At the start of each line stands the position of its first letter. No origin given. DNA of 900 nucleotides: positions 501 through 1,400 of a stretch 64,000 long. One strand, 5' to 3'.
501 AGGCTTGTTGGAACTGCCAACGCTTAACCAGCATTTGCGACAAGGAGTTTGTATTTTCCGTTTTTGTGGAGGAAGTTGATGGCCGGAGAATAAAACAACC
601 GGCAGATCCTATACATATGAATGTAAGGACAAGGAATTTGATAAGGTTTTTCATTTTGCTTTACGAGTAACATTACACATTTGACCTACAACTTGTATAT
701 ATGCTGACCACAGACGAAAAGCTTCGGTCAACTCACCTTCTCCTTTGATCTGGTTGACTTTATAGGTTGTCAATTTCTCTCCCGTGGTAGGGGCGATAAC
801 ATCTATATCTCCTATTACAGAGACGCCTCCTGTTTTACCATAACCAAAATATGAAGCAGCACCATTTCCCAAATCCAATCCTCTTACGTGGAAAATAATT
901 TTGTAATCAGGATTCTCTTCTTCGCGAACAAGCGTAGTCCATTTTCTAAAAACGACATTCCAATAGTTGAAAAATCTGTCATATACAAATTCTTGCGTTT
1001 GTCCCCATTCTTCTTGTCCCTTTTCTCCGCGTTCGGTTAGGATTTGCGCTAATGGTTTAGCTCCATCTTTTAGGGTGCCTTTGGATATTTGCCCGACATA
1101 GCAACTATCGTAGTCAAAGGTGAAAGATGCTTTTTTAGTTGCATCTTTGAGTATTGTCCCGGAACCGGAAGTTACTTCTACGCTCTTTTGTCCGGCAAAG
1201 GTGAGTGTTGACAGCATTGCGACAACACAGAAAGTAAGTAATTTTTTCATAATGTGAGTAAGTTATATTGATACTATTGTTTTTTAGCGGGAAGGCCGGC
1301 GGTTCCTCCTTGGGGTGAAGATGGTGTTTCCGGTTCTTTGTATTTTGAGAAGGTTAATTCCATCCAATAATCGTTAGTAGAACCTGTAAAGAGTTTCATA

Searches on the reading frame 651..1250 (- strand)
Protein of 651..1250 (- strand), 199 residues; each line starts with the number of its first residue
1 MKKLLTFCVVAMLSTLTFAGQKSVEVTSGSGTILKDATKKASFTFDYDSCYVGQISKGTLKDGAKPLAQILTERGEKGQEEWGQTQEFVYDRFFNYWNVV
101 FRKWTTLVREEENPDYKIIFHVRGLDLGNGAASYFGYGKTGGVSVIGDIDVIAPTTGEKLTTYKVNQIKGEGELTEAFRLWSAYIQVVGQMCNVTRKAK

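Call 62: find_encoding_contigs(protein=window:651-1250:-, flank=10000, max_places=3)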
Protein window:651-1250:- (199 aa): 4 contigs read that carry it; 3 places shown.
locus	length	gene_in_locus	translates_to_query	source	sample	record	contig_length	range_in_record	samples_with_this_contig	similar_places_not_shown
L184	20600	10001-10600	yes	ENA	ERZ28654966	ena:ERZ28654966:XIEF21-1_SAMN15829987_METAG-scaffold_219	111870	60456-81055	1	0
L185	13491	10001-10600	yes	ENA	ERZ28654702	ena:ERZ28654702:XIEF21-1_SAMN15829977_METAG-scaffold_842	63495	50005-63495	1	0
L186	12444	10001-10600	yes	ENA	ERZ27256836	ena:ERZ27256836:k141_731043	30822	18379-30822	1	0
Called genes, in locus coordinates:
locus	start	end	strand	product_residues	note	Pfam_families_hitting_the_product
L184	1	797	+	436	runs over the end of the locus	PF00919:UPF0004, PF04055:Radical_SAM, PF01938:TRAM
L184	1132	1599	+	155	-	PF03449:GreA_GreB_N, PF01272:GreA_GreB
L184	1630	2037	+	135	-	PF11969:DcpS_C, PF01230:HIT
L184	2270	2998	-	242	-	PF18979:DUF5715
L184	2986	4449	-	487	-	PF01406:tRNA-synt_1e, PF09334:tRNA-synt_1g (weak), PF09190:DALR_2, PF23493:CysS_C (weak)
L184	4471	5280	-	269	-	PF01182:Glucosamine_iso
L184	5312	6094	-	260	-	PF08534:Redoxin, PF00578:AhpC-TSA, PF00085:Thioredoxin, PF13098:Thioredoxin_2, PF13905:Thioredoxin_8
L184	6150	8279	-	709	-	PF02922:CBM_48, PF00128:Alpha-amylase, PF02806:Alpha-amylase_C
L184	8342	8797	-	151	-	PF04074:DUF386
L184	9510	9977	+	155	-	-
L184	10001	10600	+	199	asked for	-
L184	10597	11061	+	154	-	-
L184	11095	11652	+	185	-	-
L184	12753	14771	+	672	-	PF05649:Peptidase_M13_N, PF01431:Peptidase_M13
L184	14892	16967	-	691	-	PF00133:tRNA-synt_1, PF09334:tRNA-synt_1g, PF08264:Anticodon_1 (weak), PF19303:Anticodon_3, PF01588:tRNA_bind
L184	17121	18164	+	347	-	-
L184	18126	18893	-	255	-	PF19293:CdaA_N, PF02457:DAC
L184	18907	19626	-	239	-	PF00809:Pterin_bind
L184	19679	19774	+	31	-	-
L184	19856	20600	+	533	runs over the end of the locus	PF03781:FGE-sulfatase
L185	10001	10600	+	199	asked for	-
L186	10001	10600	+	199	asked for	-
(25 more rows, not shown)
